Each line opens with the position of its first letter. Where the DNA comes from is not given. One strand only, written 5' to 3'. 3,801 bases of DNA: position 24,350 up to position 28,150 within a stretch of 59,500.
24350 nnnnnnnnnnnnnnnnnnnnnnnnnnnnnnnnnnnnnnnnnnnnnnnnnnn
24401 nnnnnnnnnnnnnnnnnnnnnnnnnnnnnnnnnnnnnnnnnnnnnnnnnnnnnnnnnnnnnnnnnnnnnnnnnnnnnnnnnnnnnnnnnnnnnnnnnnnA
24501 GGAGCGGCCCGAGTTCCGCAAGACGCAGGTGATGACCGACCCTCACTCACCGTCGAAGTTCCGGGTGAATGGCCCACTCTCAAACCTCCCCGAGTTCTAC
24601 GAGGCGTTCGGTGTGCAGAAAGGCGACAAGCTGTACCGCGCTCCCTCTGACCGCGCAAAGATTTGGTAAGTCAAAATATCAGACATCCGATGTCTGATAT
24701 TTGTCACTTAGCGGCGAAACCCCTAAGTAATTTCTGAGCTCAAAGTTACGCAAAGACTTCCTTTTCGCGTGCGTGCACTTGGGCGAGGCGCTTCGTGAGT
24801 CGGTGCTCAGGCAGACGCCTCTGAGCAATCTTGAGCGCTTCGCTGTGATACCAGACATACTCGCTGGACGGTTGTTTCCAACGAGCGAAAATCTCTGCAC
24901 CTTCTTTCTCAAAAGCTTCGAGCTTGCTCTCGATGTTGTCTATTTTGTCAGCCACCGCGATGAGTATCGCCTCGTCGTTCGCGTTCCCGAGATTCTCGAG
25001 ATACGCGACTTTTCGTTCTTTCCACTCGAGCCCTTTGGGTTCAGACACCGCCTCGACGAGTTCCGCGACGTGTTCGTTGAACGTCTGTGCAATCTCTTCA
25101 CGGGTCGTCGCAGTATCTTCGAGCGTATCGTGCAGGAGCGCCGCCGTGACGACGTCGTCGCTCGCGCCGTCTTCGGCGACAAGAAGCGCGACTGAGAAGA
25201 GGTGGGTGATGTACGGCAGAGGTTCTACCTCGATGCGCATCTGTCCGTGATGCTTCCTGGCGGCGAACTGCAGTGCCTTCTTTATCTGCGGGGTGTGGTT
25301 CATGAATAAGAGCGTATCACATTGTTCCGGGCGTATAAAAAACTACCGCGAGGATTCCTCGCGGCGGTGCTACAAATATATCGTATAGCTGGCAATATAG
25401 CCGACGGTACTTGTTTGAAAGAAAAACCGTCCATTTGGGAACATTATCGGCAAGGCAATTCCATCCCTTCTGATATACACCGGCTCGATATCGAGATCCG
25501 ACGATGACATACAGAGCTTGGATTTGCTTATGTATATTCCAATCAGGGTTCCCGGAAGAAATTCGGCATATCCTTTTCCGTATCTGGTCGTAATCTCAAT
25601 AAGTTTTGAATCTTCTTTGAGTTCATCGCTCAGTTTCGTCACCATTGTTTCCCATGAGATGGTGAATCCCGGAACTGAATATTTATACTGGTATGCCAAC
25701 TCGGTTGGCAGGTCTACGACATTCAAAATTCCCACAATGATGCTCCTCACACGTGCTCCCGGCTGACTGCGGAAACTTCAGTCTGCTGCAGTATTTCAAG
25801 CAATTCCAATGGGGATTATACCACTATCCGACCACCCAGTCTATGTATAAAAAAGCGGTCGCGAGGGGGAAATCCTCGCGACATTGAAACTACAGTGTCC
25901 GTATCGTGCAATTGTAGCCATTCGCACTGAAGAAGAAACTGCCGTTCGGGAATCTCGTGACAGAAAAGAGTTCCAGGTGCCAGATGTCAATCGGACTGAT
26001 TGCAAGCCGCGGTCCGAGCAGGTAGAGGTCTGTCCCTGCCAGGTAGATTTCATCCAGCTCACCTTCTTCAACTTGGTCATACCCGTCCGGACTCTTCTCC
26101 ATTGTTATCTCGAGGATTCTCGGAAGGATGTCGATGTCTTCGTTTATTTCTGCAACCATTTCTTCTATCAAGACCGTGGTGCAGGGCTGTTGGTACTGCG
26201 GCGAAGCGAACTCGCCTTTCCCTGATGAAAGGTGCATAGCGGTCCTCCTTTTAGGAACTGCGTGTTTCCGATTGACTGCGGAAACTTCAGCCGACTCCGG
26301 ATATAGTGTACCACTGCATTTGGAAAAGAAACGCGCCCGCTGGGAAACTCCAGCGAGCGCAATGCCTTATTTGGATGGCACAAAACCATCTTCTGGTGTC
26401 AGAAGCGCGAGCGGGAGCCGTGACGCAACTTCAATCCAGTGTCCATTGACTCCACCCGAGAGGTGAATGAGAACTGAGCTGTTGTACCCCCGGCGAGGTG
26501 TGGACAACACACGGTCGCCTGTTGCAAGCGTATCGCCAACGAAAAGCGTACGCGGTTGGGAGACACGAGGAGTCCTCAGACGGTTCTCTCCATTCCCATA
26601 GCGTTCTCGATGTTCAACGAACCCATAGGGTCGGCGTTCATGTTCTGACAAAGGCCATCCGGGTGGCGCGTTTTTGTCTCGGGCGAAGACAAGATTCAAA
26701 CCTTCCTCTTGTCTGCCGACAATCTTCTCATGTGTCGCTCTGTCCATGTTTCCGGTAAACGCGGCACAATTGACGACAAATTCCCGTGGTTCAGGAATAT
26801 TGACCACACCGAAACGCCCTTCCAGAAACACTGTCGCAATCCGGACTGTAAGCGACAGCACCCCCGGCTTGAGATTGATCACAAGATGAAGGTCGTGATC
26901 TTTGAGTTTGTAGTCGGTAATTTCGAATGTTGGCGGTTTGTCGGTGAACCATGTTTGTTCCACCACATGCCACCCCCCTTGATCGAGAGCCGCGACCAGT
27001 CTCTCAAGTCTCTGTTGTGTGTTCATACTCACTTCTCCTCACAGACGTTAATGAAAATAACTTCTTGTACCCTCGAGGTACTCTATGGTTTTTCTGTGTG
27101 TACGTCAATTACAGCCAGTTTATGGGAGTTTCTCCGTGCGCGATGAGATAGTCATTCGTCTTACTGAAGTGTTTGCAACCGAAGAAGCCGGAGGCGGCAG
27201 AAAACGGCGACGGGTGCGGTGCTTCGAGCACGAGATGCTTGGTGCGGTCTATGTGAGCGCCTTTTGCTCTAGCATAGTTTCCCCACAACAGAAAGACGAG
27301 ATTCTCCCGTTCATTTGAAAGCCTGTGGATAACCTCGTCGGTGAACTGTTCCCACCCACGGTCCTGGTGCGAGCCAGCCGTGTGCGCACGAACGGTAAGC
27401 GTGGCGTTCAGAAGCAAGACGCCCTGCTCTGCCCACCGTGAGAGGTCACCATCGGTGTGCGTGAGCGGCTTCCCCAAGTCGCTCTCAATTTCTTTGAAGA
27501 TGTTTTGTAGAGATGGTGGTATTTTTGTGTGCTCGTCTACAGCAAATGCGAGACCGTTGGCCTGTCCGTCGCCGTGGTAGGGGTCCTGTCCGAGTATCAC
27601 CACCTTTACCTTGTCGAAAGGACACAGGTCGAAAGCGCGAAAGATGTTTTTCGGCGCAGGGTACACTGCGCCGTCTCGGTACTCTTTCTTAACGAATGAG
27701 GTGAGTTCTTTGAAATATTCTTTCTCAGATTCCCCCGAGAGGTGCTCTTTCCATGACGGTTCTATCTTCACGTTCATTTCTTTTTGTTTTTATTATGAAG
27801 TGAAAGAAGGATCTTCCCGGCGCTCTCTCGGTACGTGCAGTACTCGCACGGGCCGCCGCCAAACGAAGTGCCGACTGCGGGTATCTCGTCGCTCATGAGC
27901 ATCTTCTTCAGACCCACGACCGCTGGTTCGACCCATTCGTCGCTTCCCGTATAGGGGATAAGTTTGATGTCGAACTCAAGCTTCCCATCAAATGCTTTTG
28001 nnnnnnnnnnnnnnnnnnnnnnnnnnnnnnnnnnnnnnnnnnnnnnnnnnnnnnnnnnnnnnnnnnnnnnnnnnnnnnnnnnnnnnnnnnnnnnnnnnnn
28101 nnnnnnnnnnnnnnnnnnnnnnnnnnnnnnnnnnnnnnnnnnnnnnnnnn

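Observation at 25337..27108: AT-richer three-gene accessory cluster: a 221-aa orphan followed by two tandem paralog cassettes (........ family)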

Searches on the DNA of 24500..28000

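Call 22: search_rna_families(source=window, start=24500, end=28000, threshold=evalue, max_evalue=1)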
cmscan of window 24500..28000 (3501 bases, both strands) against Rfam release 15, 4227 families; matches with E-value up to 1: 0.
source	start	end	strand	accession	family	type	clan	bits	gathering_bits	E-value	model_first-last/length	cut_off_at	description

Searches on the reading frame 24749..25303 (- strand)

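Call 5: search_protein_families(library=pfam, proteins=[window:24749-25303:-], max_evalue=1)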
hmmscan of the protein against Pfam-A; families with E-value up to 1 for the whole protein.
window:24749-25303:- (185 aa): 5 families
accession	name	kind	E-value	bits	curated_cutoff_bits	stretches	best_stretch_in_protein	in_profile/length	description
PF13328.12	HD_4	-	3.5e-18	66.2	27.2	1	10-140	1-147/156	HD domain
PF01966.28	HD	-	1.2e-08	35.7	22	1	31-123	1-115/116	HD domain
PF12639.13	Colicin-DNase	-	0.0013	19.9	25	0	103-158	25-79/96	DNase/tRNase domain of colicin-like bacteriocin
PF20680.3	DUF6817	-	0.06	13.9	25.2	1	31-83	17-69/85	Domain of unknown function (DUF6817)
PF10554.14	Phage_ASH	-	0.1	13.5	26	1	35-86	46-94/107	Ash protein family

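Call 7: search_protein_families(library=ncbifam, proteins=[window:24749-25303:-], max_evalue=1)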
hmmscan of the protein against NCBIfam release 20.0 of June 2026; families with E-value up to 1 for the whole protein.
window:24749-25303:- (185 aa): 5 families
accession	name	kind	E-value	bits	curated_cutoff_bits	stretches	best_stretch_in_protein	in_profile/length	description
TIGR00691.1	spoT_relA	subfamily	7.5e-26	90.6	499.2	1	10-140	1-134/687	RelA/SpoT family protein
NF008303.0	PRK11092.1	equivalog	2.2e-20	72.5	947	1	6-124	22-144/702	bifunctional GTP diphosphokinase/guanosine-3',5'-bis pyrophosphate 3'-pyrophosphohydrolase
TIGR03276.1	Phn-HD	hypoth_equivalog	6.1e-05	22.6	214.6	1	17-60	12-55/179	phosphonate degradation HD-domain oxygenase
NF049941.1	HyMthAminphonOxyTmpB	equivalog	0.0032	17.2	300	1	27-64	26-63/188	(R)-1-hydroxy-2-trimethylaminoethylphosphonate oxygenase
NF052439.1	HMPDioxPhnZ1GIM8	equivalog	0.0079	15.7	300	1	4-60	18-73/199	hydroxymethylphosphonate dioxygenase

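Call 8: search_protein_families(library=padloc, proteins=[window:24749-25303:-], max_evalue=1)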
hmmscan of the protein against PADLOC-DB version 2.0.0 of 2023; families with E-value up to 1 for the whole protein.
window:24749-25303:- (185 aa): 1 family
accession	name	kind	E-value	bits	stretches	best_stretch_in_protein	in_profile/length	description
PDLC00107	GajB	-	0.01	12.5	1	105-176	340-413/587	UrvD helicase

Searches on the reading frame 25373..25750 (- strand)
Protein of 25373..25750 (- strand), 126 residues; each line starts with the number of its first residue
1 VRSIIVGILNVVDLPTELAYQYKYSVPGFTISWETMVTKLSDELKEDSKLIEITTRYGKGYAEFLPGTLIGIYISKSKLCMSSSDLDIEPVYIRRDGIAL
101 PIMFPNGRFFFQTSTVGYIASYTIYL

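Call 5: search_protein_families(library=pfam, proteins=[window:25373-25750:-], max_evalue=1)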
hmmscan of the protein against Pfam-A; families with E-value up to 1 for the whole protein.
window:25373-25750:- (126 aa): 1 family
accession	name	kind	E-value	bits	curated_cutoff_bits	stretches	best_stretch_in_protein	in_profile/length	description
PF03586.18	Herpes_UL36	-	0.25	11.1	23.2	1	25-65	130-169/251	Herpesvirus UL36 tegument protein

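Call 7: search_protein_families(library=ncbifam, proteins=[window:25373-25750:-], max_evalue=1)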
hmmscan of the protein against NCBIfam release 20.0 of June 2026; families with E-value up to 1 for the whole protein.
window:25373-25750:- (126 aa): 0 families

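Call 8: search_protein_families(library=padloc, proteins=[window:25373-25750:-], max_evalue=1)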
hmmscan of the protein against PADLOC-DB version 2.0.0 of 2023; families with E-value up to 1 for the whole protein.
window:25373-25750:- (126 aa): 0 families

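Call 9: search_protein_families(library=phrogs, proteins=[window:25373-25750:-], max_evalue=1)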
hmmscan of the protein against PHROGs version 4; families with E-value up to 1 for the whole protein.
window:25373-25750:- (126 aa): 1 family
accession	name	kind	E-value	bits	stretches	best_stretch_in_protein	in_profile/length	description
phrog_15400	-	unknown function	0.065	14.1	1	93-107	24-38/42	-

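Call 49: find_related_loci(query=A6, collection=metagenome_contigs, flank=6000)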
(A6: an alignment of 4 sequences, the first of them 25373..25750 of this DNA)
Query A6 (126 aa) in metagenome_contigs; peptide patterns used: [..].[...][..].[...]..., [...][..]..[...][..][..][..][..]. (x = any residue, [..] = any of these).
220 stretches matched a pattern, but none encodes a relative of the query by tblastn (E <= 1e-3).

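Call 50: find_related_loci(query=A6, collection=genome_contigs, flank=6000)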
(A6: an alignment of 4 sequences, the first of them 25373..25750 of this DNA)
Query A6 (126 aa) in genome_contigs; peptide patterns used: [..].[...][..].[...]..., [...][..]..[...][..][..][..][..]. (x = any residue, [..] = any of these).
124 stretches matched a pattern, but none encodes a relative of the query by tblastn (E <= 1e-3).

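Call 99: find_related_loci(query=A6, collection=viral_contigs, flank=5000)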
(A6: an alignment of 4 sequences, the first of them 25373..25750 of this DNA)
Query A6 (126 aa) in viral_contigs; peptide patterns used: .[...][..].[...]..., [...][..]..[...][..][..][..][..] (x = any residue, [..] = any of these).
83 stretches matched a pattern, but none encodes a relative of the query by tblastn (E <= 1e-3).

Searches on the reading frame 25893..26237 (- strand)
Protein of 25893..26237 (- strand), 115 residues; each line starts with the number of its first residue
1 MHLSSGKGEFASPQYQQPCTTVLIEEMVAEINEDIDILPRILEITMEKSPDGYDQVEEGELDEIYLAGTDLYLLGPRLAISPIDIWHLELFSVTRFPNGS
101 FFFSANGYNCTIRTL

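Call 5: search_protein_families(library=pfam, proteins=[window:25893-26237:-], max_evalue=1)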
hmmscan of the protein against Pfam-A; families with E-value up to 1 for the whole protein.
window:25893-26237:- (115 aa): 0 families

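Call 7: search_protein_families(library=ncbifam, proteins=[window:25893-26237:-], max_evalue=1)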
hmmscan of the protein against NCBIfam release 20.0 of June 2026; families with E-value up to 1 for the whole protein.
window:25893-26237:- (115 aa): 0 families

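Call 8: search_protein_families(library=padloc, proteins=[window:25893-26237:-], max_evalue=1)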
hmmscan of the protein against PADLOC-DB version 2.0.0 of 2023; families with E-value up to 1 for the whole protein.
window:25893-26237:- (115 aa): 0 families

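Call 9: search_protein_families(library=phrogs, proteins=[window:25893-26237:-], max_evalue=1)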
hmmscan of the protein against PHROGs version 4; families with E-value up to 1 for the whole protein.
window:25893-26237:- (115 aa): 0 families

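Call 15: find_homologous_proteins(query=window:25893-26237:-, max_evalue=0.1)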
Query window:25893-26237:- (115 aa): 2 proteins with E <= 0.1 among 3 candidates.
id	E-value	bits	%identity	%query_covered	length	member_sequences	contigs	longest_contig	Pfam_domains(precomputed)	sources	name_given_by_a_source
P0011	1.9e-71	255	100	100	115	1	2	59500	-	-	-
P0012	1.1e-34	136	68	83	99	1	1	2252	-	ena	-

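Call 17: find_encoding_contigs(protein=P0012, flank=10000)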
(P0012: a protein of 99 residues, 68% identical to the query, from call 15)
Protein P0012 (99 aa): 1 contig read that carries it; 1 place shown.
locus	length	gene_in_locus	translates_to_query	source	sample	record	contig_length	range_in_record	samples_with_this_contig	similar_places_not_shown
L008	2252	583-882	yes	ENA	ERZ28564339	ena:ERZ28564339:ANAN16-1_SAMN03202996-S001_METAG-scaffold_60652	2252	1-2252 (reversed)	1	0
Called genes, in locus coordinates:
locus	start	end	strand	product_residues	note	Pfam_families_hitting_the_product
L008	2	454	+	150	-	?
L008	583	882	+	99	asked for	-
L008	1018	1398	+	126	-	-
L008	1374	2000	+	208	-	-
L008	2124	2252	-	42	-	?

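Call 37: predict_structure(alignment_id=A2)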
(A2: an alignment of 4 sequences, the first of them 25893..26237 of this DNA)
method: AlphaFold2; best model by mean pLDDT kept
length: 115 residues; sequences in the alignment: 4
mean_pLDDT: 77.5   pTM: 0.70
mean pLDDT of the five models: 77.5, 70.5, 68.8, 67.8, 56.2
residues with pLDDT >= 90: 27; 70-90: 64; 50-70: 10; < 50: 14
segments of 3 or more residues with pLDDT < 50: 1-14
pLDDT, mean of each block of 10 residues (from residue 1): 29 58 93 86 77 76 92 85 86 87 83 78
secondary structure, 60 per line:
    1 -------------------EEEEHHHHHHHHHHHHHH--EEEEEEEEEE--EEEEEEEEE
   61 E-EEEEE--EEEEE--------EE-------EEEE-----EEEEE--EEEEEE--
elements in order: E20-23 H24-37 E40-49 E52-61 E63-67 E70-74 E92-95 E101-105 E108-113

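Call 40: search_protein_representatives(alignment_id=A2)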
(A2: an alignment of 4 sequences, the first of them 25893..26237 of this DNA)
Query: 4 sequences, 121 profile positions. Proteins with E-value up to 0.001 (for the whole library): 50; up to 1e-10: 14; up to 1e-30: 3. The best 50 are listed.
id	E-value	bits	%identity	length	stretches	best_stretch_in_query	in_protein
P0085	1.9e-41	157.1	-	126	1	1-118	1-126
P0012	4.4e-38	146.3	-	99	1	1-100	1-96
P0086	1.5e-33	131.7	-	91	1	31-121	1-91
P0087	1.7e-29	118.5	-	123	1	10-120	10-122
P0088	4.7e-20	88.1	-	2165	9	16-60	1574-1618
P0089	1.2e-19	86.7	-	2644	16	16-61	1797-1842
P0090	9.9e-19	83.8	-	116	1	16-115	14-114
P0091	7.8e-18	80.9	-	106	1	20-114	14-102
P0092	1.7e-17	79.9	-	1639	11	16-60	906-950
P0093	2.7e-15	72.7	-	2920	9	14-60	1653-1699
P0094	3.1e-14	69.3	-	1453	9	16-62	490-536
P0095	4.2e-13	65.6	-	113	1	1-118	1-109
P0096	2.6e-12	63.1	-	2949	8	4-60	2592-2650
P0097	1.5e-11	60.6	-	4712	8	16-58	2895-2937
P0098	6.2e-10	55.4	-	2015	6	16-60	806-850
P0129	4.5e-04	36.5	-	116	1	1-114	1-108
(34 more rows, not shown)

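Call 42: fold_search(model_id=the predicted structure, library=pdb)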
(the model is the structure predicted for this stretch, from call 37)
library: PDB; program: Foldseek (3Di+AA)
matches with E <= 10: 531; with E <= 0.001: 0
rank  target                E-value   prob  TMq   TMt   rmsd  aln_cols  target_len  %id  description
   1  2hqv                  4.4e-02  0.99  0.52  0.38   4.6       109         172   16  X-ray Crystal Structure of Protein AGR_C_4470 from Agrobacterium tumefaciens. Northeast Structural Genomics Consortium T (released 2006-09-19)
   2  5exv_C                4.4e-02  0.98  0.46  0.35   4.6       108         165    9  Crystal structure of heme binding protein HutX from Vibrio cholerae (released 2016-07-13)
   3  5exv_B                6.0e-02  0.96  0.44  0.34   5.2       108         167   10  Crystal structure of heme binding protein HutX from Vibrio cholerae (released 2016-07-13)
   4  5exv_A                1.2e-01  0.87  0.43  0.33   5.5       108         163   10  Crystal structure of heme binding protein HutX from Vibrio cholerae (released 2016-07-13)
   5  6u9j_B                1.7e-01  0.87  0.46  0.36   5.0       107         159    9  Crystal structure of ChuX (released 2020-09-09)
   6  9jdd_A                1.9e-01  0.54  0.30  0.21   8.5        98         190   11  Crystal structure of the type VI secretion system effector-immunity complex BtaeB CTD-BtaiB from Bacteroides fragilis (released 2025-09-03)
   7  1njh                  2.0e-01  0.82  0.45  0.47   5.4       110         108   14  Crystal Structure of Bacillus subtilis YojF protein (released 2003-07-01)
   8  5exv_D                2.5e-01  0.80  0.44  0.34   5.1       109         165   10  Crystal structure of heme binding protein HutX from Vibrio cholerae (released 2016-07-13)
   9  5lq6                  2.5e-01  0.30  0.27  0.19  10.6       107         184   14  Salmonella effector SpvD - R161 variant (released 2016-11-02)
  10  6skf_BG               2.6e-01  0.25  0.23  0.16  12.7        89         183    4  Cryo-EM Structure of T. kodakarensis 70S ribosome (released 2020-07-29)
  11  5lq7                  2.8e-01  0.21  0.25  0.16  11.0       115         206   13  Salmonella effector SpvD - G161 variant (released 2016-11-02)
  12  2ph0_A                2.9e-01  0.80  0.46  0.36   5.3       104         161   13  Crystal structure of the Q6D2T7_ERWCT protein from Erwinia carotovora. NESG target EwR41. (released 2007-04-24)
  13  5kgo_A                3.6e-01  0.33  0.35  0.21   8.0       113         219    9  Structure of K. pneumonia MrkH-c-di-GMP complex (released 2016-08-17)
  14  4mf9_A                3.8e-01  0.57  0.38  0.16   6.3       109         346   11  Crystal structure of holo-PhuS, a heme-binding protein from Pseudomonas aeruginosa (released 2014-03-05)
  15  2ovi_A                4.0e-01  0.84  0.48  0.38   5.2       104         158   12  Structure of the Heme Binding Protein ChuX (released 2008-02-12)
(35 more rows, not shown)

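Call 51: list_cluster_members(proteins=[P0087, P0090, P0091, P0095, P0129, P0012, P0085])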
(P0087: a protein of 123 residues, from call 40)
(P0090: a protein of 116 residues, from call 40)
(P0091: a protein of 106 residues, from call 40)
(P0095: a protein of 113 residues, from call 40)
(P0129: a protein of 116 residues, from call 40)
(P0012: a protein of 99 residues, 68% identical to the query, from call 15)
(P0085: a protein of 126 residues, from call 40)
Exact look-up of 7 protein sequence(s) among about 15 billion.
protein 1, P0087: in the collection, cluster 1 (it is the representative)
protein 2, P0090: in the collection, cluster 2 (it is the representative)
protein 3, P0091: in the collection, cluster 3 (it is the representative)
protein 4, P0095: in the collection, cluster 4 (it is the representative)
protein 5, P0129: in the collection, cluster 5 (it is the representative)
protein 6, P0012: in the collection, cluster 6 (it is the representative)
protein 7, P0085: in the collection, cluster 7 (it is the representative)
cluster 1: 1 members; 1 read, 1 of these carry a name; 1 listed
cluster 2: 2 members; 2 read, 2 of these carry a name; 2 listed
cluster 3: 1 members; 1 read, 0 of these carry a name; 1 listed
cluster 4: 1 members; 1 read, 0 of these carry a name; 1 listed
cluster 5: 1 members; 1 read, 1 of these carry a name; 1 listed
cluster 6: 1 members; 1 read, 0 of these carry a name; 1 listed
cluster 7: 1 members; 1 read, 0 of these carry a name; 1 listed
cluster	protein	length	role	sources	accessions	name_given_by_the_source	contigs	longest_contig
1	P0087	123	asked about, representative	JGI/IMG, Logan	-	hypothetical protein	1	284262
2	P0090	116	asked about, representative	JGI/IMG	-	hypothetical protein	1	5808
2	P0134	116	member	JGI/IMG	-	hypothetical protein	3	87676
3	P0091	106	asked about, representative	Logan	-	-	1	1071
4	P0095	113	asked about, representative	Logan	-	-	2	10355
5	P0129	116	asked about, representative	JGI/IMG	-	hypothetical protein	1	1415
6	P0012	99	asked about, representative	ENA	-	-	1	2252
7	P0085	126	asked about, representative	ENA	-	-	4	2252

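Call 54: find_related_loci(query=P0087, collection=metagenome_contigs, flank=8000)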
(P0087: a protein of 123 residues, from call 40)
Query P0087 (123 aa) in metagenome_contigs; peptide patterns used: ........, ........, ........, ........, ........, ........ (x = any residue, [..] = any of these).
217 stretches matched a pattern, but none encodes a relative of the query by tblastn (E <= 1e-3).

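Call 67: fold_search(model_id=the predicted structure, library=viral)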
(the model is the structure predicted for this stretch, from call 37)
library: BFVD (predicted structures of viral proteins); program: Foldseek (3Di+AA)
matches with E <= 10: 717; with E <= 0.001: 0
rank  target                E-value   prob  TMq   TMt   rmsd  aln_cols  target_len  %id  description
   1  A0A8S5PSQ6            1.3e-03  1.00  0.64  0.59   3.4       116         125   16  Uncharacterized protein [Siphoviridae sp. ct96x5]
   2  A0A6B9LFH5            1.0e-01  0.51  0.29  0.36   7.5       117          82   14  Uncharacterized protein [Flavobacterium phage vB_FspS_filifjonk9-1]
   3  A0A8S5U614            1.1e-01  0.23  0.23  0.23  11.3       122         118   13  Head Tail Attachment [Siphoviridae sp. ctwHj1]
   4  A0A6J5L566            1.1e-01  0.82  0.34  0.41   7.3        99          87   13  Uncharacterized protein [uncultured Caudovirales phage]
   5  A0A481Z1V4            1.3e-01  0.44  0.29  0.22   9.4       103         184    5  Uncharacterized protein [Mimivirus LCMiAC02]
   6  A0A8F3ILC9            1.3e-01  0.41  0.30  0.34  10.7       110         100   16  (no name in the UniProt tables at hand)
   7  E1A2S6                1.3e-01  0.23  0.21  0.22  11.0        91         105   12  Uncharacterized protein [Aeromonas phage phiAS5]
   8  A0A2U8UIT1            1.7e-01  0.30  0.23  0.28  13.2        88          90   11  Uncharacterized protein [Microbacterium phage Hyperion]
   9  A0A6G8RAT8            1.9e-01  0.18  0.24  0.18  14.5       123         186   11  DNA polymerase beta subunit [Salmonella phage rivia]
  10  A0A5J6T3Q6            2.1e-01  0.69  0.33  0.42   9.2        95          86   13  (no name in the UniProt tables at hand)
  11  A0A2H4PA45            2.1e-01  0.63  0.33  0.39   9.1       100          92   10  Uncharacterized protein [Gordonia phage Gustav]
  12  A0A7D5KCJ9            2.1e-01  0.44  0.30  0.35   6.9       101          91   15  Uncharacterized protein [Mycobacterium phage Gail]
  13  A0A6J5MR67            2.2e-01  0.16  0.21  0.20  12.3       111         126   12  Uncharacterized protein [uncultured Caudovirales phage]
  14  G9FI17                2.4e-01  0.35  0.27  0.31  10.4       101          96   12  (no name in the UniProt tables at hand)
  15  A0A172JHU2            2.4e-01  0.25  0.28  0.23  10.7       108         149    9  Uncharacterized protein [Bacillus phage AR9]
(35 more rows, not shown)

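Call 68: search_solved_structures(query=A5, max_evalue=10)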
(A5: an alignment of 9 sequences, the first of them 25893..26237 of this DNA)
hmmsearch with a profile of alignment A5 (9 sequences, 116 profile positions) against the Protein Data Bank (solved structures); distinct sequences matched with E-value up to 10: 1.
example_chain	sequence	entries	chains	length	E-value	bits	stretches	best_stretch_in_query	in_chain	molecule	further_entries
7b5h_AE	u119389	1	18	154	0.19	15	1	6-57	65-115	All3316 protein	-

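Call 97: search_dna_similar(query=window:25893-26237:-, collection=phages, mode=protein, max_evalue=1, max_rows=5)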
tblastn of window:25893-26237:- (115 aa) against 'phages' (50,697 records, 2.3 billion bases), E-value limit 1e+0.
No match.
